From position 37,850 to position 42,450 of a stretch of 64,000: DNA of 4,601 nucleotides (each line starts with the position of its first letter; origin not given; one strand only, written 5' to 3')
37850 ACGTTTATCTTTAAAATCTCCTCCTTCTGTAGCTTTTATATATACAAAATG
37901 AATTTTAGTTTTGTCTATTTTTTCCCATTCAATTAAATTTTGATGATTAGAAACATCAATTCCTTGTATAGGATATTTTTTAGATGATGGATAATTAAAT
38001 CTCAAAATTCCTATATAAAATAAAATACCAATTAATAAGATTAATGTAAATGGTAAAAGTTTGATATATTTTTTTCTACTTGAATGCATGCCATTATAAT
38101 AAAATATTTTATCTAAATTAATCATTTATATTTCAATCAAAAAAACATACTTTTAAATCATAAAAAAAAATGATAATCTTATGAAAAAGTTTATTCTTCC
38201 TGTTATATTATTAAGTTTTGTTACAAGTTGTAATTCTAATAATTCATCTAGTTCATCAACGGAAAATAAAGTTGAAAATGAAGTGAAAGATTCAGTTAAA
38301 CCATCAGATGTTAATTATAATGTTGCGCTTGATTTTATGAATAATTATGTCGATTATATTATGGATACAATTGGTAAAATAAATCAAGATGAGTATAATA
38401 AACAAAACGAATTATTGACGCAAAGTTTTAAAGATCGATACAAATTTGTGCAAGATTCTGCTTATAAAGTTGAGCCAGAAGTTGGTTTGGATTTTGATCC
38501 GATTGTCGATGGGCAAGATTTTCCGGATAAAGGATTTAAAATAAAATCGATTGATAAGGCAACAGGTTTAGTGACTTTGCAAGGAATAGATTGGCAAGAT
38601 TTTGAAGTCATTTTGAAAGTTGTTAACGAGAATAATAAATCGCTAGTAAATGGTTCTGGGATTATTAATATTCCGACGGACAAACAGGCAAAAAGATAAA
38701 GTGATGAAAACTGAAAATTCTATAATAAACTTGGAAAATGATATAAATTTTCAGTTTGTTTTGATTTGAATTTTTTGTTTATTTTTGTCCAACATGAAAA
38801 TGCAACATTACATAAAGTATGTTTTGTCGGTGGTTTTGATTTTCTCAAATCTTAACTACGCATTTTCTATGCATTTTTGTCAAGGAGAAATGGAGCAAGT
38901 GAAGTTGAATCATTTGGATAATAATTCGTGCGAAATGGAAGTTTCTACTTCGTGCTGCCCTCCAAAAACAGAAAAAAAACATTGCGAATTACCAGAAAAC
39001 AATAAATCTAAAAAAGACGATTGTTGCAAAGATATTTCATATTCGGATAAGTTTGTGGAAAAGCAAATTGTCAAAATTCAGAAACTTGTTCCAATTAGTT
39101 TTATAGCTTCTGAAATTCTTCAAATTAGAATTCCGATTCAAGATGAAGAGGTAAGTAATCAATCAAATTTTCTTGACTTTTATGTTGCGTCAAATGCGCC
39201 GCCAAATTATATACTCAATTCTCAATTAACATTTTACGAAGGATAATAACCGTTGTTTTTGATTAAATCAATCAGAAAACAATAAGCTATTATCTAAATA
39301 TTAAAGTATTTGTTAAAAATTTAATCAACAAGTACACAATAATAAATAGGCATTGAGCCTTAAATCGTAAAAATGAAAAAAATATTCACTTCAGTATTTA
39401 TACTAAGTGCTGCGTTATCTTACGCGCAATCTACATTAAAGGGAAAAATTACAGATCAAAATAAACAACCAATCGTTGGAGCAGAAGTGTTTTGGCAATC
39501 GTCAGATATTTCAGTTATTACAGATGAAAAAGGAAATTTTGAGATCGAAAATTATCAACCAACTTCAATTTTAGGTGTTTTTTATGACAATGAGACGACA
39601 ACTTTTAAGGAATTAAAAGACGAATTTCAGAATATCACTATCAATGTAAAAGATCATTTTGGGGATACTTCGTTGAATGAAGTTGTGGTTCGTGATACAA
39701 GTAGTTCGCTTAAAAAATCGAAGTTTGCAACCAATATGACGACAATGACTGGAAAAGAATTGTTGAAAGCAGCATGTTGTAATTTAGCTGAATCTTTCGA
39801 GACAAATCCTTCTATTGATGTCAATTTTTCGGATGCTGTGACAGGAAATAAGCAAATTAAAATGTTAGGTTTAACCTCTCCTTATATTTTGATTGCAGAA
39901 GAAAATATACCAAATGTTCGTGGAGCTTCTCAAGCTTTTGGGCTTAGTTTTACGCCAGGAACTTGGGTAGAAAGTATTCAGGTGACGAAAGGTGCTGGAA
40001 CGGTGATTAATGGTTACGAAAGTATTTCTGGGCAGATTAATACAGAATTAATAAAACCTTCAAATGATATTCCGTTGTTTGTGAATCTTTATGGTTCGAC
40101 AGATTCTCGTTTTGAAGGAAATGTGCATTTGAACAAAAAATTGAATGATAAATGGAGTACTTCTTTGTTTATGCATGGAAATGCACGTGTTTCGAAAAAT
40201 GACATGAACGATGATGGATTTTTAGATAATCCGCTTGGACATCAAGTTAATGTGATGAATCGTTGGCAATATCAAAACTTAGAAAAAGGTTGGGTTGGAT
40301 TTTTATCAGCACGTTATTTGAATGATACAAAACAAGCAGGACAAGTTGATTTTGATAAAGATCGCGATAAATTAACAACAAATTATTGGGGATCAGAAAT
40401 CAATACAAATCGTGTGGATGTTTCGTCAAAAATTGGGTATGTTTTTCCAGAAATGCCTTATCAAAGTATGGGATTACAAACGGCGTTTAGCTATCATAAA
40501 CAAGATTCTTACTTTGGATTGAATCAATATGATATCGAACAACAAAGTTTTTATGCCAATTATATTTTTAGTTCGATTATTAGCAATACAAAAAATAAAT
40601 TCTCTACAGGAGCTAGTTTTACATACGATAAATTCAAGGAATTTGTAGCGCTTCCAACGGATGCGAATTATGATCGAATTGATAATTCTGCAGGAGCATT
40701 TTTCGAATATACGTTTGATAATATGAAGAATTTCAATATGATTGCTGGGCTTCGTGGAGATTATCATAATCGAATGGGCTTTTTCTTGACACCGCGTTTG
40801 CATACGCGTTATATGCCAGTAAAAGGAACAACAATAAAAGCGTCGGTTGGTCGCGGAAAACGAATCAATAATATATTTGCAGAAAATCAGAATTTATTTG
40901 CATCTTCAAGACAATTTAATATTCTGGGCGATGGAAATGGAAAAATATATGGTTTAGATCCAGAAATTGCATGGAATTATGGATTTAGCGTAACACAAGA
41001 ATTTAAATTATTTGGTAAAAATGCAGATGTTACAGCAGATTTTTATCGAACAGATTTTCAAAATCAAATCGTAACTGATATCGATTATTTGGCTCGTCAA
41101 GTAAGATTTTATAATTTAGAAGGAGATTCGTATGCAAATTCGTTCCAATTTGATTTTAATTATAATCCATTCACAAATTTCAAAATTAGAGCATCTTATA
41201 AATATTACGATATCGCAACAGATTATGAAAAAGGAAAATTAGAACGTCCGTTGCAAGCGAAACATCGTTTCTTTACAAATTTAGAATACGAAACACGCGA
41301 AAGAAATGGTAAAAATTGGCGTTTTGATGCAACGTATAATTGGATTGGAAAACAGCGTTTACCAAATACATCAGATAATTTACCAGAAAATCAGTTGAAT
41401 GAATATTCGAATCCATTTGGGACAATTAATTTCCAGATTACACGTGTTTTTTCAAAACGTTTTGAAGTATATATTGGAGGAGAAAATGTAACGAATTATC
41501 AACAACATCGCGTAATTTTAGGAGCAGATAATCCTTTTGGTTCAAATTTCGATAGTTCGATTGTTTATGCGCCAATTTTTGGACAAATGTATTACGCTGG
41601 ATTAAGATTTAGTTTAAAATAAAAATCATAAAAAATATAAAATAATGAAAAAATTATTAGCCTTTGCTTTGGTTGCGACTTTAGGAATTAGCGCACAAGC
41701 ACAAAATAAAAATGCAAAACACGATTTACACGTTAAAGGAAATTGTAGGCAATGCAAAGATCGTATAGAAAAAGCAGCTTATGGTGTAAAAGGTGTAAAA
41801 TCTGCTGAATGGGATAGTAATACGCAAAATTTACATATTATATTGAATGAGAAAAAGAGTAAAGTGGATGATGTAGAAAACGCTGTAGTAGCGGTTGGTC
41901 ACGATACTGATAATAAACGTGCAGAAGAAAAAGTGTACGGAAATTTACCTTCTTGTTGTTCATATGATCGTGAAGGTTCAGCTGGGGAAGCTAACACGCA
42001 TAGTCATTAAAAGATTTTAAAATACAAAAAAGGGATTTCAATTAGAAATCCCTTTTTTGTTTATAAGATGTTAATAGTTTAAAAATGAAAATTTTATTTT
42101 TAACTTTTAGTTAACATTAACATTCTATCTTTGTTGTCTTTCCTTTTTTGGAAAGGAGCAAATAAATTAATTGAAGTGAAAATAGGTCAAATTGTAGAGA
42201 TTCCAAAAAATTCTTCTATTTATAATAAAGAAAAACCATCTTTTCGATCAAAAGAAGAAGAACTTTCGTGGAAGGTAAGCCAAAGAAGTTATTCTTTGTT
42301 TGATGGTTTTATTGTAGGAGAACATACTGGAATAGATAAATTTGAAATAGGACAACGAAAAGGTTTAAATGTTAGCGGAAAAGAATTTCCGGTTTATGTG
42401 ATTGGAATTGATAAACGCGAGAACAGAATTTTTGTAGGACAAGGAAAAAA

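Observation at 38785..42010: HYC_CC_PP / TonB-dependent receptor / HMA-domain trio: putative metal uptake locus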

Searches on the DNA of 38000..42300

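Call 45: search_rna_families(source=window, start=38000, end=42300, threshold=evalue, max_evalue=1)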
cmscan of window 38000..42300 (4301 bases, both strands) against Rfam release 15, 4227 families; matches with E-value up to 1: 0.
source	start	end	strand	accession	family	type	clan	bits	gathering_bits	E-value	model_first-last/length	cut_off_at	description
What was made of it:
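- No riboswitch or other Rfam element is present (call 45).
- Tried and rejected: No Rfam match at E<=1 in 38000-42300 (call 45).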

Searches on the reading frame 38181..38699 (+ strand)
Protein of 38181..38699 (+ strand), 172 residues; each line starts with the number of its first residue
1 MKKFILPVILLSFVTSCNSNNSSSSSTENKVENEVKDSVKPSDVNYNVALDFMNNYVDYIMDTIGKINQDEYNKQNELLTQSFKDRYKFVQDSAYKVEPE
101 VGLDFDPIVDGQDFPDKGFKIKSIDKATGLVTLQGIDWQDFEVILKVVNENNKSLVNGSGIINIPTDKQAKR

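Call 3: search_protein_families(library=pfam, proteins=[window:38181-38699:+], max_evalue=0.01)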
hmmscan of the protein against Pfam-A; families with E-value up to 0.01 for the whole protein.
window:38181-38699:+ (172 aa): 0 families

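Call 4: search_protein_families(library=ncbifam, proteins=[window:38181-38699:+], max_evalue=0.01)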
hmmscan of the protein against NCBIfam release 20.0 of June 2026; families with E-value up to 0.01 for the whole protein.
window:38181-38699:+ (172 aa): 2 families
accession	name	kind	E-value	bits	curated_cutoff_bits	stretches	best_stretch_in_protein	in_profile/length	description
NF041428.1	TrsH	subfamily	0.0034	17.5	150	1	1-94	1-84/149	TrsH/TraH family protein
NF052320.1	Cbp1_fam_LP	subfamily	0.0091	15.5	90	0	3-71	3-67/286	Cbp1 family collagen-binding glycoprotein adhesin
